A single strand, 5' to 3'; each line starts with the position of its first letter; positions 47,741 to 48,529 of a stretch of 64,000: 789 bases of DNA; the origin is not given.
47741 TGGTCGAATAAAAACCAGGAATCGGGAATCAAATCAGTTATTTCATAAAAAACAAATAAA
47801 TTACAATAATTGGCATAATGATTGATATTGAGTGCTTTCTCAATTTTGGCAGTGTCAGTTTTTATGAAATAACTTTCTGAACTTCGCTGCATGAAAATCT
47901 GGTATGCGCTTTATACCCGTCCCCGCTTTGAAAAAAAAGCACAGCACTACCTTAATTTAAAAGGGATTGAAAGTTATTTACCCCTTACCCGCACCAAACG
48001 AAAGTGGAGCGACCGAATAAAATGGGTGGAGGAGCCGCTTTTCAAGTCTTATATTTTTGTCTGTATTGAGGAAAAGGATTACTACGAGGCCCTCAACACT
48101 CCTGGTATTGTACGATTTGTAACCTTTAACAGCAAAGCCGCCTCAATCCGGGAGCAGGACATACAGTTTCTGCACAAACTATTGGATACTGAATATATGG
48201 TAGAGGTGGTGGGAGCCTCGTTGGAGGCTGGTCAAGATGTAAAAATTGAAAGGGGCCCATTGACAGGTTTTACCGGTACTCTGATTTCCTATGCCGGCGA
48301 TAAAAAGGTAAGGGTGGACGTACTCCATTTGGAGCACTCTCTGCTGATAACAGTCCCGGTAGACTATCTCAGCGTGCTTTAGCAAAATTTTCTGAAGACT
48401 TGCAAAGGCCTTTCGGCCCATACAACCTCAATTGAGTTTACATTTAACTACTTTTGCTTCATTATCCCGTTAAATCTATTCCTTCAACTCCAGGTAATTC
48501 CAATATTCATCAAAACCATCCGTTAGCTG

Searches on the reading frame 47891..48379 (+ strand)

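Call 70: search_protein_families(library=pfam, proteins=[window:47891-48379:+], max_evalue=0.00001)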
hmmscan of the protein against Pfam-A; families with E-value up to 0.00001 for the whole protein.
window:47891-48379:+ (163 aa): 1 family
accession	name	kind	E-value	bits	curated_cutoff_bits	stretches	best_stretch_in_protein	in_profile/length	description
PF02357.24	NusG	-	7.1e-18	65.4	22.2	1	3-92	2-90/93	Transcription termination factor nusG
